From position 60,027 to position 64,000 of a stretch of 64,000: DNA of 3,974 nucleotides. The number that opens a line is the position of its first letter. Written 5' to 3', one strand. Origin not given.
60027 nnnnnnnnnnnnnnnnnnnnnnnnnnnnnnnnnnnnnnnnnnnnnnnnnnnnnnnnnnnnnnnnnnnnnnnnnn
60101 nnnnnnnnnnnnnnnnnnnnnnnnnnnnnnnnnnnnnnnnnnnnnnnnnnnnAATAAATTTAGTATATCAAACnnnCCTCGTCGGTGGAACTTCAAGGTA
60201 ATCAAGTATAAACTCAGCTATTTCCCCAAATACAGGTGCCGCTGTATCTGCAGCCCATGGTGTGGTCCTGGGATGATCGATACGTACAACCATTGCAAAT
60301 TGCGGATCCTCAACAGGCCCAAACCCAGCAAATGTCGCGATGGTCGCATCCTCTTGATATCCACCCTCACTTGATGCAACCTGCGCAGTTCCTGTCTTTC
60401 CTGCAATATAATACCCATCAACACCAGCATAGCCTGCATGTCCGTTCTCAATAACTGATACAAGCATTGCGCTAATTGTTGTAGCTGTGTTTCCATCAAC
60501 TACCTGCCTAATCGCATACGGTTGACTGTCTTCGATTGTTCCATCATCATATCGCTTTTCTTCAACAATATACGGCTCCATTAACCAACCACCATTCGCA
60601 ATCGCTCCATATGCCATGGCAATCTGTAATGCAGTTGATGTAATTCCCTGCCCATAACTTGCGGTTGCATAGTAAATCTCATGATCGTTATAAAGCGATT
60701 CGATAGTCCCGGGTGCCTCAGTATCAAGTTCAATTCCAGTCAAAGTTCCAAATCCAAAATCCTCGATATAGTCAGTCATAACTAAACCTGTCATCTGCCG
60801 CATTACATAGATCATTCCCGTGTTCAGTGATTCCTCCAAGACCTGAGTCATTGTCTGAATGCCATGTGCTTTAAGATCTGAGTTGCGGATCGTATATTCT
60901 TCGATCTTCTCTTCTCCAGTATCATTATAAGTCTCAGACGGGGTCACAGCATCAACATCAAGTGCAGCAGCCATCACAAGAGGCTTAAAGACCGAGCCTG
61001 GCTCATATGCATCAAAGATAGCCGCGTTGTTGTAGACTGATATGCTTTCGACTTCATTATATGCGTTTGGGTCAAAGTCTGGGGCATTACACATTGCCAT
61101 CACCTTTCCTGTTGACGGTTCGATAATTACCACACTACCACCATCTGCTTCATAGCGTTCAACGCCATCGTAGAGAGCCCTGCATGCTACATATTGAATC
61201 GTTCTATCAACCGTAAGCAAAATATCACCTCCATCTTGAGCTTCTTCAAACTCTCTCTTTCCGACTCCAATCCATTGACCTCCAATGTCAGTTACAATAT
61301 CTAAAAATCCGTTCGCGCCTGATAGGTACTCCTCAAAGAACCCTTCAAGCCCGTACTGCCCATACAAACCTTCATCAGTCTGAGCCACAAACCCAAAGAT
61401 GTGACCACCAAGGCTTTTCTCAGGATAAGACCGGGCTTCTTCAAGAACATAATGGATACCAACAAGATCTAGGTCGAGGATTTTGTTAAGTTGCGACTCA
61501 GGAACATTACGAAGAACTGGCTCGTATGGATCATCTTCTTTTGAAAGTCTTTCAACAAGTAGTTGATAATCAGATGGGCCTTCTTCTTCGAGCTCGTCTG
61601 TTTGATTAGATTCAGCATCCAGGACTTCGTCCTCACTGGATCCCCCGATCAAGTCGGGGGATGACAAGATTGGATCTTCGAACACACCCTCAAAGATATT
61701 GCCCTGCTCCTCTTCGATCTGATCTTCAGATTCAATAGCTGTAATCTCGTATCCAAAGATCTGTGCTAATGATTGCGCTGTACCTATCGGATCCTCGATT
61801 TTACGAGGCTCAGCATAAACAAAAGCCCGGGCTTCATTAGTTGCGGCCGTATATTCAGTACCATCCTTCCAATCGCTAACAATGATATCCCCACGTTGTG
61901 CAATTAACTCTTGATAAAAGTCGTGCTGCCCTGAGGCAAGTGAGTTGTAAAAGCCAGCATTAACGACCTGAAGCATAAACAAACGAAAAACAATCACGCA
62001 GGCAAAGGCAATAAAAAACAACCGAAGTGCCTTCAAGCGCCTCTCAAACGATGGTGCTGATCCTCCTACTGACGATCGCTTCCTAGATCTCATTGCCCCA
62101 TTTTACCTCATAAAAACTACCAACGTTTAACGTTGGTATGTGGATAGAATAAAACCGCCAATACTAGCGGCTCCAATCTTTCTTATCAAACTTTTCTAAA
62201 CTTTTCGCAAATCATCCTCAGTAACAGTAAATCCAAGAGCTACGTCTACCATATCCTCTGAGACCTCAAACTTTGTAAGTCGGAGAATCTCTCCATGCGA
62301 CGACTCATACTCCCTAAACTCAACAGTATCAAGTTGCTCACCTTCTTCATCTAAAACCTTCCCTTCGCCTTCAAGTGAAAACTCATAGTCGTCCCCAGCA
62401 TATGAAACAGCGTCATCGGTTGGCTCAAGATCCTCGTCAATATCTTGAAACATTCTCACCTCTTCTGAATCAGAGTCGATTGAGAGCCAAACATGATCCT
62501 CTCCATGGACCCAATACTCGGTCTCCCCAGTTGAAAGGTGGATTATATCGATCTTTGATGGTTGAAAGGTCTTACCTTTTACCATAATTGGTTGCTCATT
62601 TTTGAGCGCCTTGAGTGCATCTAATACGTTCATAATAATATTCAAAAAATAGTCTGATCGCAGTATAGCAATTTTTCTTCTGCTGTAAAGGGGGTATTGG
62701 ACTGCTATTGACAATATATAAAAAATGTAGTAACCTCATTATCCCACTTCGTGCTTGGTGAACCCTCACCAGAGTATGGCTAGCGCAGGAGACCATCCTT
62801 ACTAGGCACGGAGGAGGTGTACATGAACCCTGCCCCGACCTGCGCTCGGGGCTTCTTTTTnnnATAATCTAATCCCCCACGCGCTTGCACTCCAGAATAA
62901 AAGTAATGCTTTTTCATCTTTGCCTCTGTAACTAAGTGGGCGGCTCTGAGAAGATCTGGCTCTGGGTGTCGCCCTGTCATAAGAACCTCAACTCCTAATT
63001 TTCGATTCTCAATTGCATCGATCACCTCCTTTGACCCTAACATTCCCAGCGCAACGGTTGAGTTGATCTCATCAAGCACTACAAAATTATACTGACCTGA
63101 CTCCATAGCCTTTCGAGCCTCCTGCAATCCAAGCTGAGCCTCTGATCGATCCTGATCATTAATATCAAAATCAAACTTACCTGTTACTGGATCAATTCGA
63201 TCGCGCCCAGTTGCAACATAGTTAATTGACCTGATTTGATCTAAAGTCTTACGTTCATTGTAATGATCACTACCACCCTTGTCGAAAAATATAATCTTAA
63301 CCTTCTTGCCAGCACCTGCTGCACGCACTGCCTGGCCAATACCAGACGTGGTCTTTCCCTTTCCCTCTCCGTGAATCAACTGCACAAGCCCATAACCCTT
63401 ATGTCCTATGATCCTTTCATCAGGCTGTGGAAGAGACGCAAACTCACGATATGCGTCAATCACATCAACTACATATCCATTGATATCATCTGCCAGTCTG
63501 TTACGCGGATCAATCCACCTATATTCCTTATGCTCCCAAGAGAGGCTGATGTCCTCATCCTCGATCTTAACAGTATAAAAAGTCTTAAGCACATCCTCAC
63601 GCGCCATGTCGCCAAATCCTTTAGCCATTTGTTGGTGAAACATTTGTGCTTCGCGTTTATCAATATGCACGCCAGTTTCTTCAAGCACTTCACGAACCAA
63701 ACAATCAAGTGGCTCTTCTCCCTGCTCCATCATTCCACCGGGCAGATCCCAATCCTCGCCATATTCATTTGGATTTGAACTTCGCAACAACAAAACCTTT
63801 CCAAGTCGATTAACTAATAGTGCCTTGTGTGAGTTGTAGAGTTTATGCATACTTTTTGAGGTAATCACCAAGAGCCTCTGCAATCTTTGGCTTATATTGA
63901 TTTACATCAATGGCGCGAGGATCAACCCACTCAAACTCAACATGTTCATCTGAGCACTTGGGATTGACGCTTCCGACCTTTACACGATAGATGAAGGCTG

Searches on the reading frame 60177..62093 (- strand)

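Call 67: search_protein_families(library=ncbifam, proteins=[window:60177-62093:-], max_evalue=1e-10)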
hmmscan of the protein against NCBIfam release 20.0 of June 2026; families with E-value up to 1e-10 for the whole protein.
window:60177-62093:- (639 aa): 13 families
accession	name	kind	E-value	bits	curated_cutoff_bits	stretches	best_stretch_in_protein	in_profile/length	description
TIGR02214.1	spoVD_pbp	equivalog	1.3e-106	357.4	688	1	179-638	102-563/636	stage V sporulation protein D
TIGR03423.1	pbp2_mrdA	equivalog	8.7e-79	265.6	455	1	177-630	99-591/593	penicillin-binding protein 2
NF053573.1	PBP2_PenA_Neis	exception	4e-65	220.5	1105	1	177-639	123-570/572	peptidoglycan D,D-transpeptidase PBP2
NF011685.0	PRK15105.1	subfamily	1.3e-49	169.3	737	1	195-637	141-565/588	peptidoglycan glycosyltransferase FtsI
NF038271.1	strep_PBP2X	exception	3e-46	158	1050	1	208-610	170-595/750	penicillin-binding protein PBP2X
TIGR02074.1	PBP_1a_fam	subfamily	4.3e-35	121.5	508.75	1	284-592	219-507/535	PBP1A family penicillin-binding protein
NF008061.0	PRK10795.1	equivalog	1.1e-25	90.3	962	1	244-605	206-592/634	peptidoglycan DD-transpeptidase MrdA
NF051842.1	PBP4_5_Efaec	equivalog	7.3e-25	87.4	700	1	212-605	246-645/668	penicillin-binding protein PBP4(5)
NF051885.1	tranpepglycosPbpC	equivalog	1.1e-20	73.9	900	1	291-571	294-545/632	multimodular transpeptidase-transglycosylase PbpC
NF038278.1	strep_PBP2B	exception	1.6e-20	73.2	975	1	249-608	267-655/678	penicillin-binding protein PBP2B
NF038276.1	strep_PBP2A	exception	5.1e-17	61.4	1100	1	314-591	350-608/716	penicillin-binding protein PBP2A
TIGR02073.1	PBP_1c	equivalog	4.8e-11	42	494.2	0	288-570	241-494/728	penicillin-binding protein 1C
NF038272.1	strep_PBP1A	exception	9.3e-11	40.7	1075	0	323-576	331-565/658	penicillin-binding protein PBP1A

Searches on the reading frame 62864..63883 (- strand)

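Call 67: search_protein_families(library=ncbifam, proteins=[window:62864-63883:-], max_evalue=1e-10)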
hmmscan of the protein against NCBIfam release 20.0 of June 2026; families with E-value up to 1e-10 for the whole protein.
window:62864-63883:- (340 aa): 4 families
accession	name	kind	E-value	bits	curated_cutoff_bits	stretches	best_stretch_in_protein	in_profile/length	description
NF004637.0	PRK05986.1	subfamily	2.4e-38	131.8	185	1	163-340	27-197/197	cob(I)yrinic acid a,c-diamide adenosyltransferase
TIGR00708.1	cobA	equivalog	2e-32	112.4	167.75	1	164-340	5-177/177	cob(I)yrinic acid a,c-diamide adenosyltransferase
NF005647.0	PRK07413.1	equivalog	1e-20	73.8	426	1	165-326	20-187/382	cob(I)yrinic acid a,c-diamide adenosyltransferase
NF005648.0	PRK07414.1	equivalog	3.5e-18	65.8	248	1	165-323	22-174/178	P-loop NTPase family protein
